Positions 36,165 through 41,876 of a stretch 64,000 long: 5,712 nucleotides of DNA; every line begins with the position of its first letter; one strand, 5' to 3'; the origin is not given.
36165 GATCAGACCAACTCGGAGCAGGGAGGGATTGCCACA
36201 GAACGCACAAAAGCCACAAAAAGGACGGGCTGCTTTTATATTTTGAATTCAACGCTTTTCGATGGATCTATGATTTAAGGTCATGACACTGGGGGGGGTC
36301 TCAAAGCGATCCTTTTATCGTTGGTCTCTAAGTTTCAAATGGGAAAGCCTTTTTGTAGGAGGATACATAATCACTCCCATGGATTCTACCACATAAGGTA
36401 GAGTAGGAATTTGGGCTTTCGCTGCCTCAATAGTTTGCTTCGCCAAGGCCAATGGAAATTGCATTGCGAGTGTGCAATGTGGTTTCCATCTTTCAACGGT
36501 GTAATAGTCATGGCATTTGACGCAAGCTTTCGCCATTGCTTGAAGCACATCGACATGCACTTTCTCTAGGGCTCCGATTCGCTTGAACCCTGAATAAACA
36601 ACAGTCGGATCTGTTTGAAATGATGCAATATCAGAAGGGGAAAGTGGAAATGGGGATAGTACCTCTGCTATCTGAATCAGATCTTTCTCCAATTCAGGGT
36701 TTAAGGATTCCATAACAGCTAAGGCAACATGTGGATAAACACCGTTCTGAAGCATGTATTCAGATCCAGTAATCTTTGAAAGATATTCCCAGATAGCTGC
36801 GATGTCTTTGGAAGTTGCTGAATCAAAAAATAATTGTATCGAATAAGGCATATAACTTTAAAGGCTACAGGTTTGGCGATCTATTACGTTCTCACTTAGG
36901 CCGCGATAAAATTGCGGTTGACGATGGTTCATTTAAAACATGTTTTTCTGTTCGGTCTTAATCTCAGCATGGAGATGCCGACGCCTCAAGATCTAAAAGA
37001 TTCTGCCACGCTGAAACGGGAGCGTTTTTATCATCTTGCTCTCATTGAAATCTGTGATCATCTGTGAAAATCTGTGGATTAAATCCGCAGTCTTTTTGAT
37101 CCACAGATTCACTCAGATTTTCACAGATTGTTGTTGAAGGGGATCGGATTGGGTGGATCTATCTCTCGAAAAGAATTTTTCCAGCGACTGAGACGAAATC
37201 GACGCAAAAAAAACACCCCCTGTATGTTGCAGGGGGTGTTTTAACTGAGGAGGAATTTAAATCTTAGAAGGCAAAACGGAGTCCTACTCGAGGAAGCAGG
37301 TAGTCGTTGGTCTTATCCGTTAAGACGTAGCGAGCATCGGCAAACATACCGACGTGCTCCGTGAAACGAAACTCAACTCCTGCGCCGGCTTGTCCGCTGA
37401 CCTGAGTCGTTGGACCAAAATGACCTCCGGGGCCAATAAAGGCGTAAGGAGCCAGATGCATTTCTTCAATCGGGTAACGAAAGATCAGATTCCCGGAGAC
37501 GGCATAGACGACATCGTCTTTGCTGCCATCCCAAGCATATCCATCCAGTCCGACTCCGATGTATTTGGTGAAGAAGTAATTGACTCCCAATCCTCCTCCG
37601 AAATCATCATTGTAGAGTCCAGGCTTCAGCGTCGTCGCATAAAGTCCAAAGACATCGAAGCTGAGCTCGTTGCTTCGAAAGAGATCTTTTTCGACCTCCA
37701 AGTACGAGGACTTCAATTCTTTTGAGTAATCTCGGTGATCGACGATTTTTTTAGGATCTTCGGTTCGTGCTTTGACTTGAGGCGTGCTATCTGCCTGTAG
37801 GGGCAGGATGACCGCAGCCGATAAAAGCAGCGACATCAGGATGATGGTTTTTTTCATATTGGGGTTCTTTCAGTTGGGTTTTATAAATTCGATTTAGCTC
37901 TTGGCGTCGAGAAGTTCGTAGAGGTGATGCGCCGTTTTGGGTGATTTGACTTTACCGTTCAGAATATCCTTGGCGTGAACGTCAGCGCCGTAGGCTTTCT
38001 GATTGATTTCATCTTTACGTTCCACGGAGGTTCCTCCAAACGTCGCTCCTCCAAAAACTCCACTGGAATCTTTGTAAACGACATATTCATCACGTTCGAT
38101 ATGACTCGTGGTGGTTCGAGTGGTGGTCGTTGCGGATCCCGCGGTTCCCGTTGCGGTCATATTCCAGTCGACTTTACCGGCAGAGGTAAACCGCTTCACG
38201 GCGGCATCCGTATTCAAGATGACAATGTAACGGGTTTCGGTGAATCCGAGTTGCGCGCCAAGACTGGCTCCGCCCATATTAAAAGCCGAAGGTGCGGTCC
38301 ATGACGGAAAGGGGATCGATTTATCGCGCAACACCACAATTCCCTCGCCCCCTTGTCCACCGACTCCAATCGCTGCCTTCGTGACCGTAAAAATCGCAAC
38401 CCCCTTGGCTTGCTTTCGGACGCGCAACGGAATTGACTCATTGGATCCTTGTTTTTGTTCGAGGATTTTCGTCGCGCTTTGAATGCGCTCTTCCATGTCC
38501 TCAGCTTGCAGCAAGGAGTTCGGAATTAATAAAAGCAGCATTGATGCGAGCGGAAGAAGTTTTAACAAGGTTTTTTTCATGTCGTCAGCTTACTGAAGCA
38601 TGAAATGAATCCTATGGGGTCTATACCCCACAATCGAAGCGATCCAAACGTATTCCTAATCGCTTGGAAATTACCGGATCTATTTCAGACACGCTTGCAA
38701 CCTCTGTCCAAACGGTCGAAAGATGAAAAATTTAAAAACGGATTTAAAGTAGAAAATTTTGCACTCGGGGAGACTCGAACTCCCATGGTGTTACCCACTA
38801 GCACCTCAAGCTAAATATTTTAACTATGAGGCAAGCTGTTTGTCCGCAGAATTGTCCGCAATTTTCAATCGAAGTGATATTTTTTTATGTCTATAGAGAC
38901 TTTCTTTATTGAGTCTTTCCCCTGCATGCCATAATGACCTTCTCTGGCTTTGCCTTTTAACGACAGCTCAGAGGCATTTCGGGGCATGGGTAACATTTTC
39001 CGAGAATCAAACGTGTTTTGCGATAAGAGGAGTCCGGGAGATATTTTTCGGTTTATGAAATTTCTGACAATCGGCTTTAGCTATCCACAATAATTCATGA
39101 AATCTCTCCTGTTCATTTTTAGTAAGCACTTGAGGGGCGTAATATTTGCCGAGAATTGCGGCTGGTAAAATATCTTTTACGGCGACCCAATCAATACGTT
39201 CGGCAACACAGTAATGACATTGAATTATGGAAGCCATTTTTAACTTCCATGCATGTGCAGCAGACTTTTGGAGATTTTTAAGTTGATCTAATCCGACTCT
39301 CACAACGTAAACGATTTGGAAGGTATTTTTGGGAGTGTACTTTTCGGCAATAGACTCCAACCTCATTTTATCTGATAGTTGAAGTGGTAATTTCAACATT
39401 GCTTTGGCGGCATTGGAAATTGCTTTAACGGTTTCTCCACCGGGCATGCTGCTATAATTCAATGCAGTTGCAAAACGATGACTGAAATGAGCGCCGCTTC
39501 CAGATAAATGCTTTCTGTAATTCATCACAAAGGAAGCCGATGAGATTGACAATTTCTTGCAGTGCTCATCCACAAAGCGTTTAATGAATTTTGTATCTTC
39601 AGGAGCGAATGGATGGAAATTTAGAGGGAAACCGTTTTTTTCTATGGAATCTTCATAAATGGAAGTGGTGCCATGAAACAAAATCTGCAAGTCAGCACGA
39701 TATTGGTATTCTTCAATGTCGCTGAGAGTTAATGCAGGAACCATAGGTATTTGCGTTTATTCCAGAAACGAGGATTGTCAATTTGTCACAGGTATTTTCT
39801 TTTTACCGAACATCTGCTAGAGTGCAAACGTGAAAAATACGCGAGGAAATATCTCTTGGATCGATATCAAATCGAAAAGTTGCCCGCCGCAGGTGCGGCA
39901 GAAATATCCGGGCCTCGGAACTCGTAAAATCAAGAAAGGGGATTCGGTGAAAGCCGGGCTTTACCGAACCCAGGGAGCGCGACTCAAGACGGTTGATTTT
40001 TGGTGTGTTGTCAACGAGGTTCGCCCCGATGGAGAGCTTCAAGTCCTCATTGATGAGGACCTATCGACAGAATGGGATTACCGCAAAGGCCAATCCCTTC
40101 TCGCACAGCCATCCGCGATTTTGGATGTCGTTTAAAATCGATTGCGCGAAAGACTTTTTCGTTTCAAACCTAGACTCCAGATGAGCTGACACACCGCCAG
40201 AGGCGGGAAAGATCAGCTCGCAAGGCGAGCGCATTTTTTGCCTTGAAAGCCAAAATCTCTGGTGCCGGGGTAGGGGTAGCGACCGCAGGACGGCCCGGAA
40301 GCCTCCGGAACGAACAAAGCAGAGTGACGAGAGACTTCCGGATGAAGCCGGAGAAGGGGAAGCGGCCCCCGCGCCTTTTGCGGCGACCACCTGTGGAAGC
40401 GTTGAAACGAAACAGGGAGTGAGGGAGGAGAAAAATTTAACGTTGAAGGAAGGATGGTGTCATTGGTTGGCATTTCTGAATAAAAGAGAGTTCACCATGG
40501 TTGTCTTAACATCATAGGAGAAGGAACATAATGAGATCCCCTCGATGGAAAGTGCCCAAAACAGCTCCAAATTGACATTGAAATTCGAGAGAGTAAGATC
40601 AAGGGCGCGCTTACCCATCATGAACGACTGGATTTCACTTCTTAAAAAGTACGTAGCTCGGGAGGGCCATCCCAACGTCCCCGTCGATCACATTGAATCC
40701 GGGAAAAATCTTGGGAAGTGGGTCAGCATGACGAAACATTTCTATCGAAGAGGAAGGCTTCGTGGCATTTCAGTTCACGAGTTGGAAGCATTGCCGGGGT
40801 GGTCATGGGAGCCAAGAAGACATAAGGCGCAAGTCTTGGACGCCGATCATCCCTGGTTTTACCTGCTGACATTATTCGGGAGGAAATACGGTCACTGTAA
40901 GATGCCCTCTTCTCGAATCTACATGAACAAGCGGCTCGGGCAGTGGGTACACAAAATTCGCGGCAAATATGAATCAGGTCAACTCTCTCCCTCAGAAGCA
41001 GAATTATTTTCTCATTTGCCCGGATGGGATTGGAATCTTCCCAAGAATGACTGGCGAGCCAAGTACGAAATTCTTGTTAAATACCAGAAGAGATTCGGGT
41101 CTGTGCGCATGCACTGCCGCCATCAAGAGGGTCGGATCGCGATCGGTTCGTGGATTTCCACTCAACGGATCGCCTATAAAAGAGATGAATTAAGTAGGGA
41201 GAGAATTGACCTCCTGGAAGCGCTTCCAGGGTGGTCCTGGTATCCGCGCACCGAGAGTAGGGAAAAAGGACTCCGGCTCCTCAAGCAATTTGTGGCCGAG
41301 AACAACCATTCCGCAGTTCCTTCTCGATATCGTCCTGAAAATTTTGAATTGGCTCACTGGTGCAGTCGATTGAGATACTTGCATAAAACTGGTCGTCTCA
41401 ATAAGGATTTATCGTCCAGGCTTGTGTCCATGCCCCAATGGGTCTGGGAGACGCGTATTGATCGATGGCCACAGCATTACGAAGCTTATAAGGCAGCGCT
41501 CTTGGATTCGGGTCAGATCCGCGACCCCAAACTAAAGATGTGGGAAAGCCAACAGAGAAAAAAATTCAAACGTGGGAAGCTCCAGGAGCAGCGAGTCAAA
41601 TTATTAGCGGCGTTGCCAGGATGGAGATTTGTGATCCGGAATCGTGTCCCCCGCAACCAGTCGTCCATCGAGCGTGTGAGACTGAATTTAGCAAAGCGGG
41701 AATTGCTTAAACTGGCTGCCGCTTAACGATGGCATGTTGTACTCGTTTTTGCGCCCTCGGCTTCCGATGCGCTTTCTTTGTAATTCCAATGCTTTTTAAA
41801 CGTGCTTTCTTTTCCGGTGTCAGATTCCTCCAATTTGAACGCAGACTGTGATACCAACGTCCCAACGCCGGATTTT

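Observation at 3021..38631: Orientation-locked motif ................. upstream of at least nine start codons: a candidate stress-regulon signal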

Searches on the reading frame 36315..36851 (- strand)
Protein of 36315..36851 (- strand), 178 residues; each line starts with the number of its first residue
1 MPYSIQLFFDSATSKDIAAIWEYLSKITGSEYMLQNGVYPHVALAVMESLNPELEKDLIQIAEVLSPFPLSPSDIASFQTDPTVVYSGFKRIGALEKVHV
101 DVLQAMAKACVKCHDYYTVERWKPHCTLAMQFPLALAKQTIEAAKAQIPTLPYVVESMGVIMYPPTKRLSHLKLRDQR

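Call 10: search_protein_families(library=pfam, proteins=[window:36315-36851:-], max_evalue=0.00001)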
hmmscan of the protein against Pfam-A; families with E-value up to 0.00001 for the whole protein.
window:36315-36851:- (178 aa): 1 family
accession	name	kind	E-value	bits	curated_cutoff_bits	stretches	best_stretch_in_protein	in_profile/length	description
PF13563.12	2_5_RNA_ligase2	-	4e-10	40.4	27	1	37-161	23-146/152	2'-5' RNA ligase superfamily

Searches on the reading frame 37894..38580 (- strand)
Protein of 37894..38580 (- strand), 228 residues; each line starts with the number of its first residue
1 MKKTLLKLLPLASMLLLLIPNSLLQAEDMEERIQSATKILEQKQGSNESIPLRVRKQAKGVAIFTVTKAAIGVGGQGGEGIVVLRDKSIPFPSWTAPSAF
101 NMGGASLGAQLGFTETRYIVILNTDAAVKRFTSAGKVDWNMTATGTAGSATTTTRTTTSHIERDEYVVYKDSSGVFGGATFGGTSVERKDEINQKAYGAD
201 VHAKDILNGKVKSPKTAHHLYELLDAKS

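Call 7: search_protein_families(library=pfam, proteins=[window:37894-38580:-], max_evalue=0.01)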
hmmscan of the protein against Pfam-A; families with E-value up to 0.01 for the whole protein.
window:37894-38580:- (228 aa): 1 family
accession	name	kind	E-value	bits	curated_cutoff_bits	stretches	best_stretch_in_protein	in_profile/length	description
PF04366.17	Ysc84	-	3.7e-25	88.5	25.1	1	104-226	2-126/127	Las17-binding protein actin regulator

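Call 52: search_protein_families(library=ncbifam, proteins=[window:37894-38580:-], max_evalue=0.001)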
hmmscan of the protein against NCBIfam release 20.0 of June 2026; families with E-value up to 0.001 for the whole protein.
window:37894-38580:- (228 aa): 1 family
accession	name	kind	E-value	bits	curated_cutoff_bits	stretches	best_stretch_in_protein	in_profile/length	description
NF049970.1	lipo_BPSL1445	equivalog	1.7e-06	27.7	200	1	37-187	52-190/194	BPSL1445 family SYLF domain-containing lipoprotein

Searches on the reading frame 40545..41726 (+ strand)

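Call 10: search_protein_families(library=pfam, proteins=[window:40545-41726:+], max_evalue=0.00001)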
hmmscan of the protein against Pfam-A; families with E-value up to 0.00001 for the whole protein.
window:40545-41726:+ (393 aa): 1 family
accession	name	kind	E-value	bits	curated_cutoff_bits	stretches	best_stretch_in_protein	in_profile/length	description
PF03457.19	HA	-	5.5e-52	174.4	28.4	4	168-228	3-63/64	Helicase associated domain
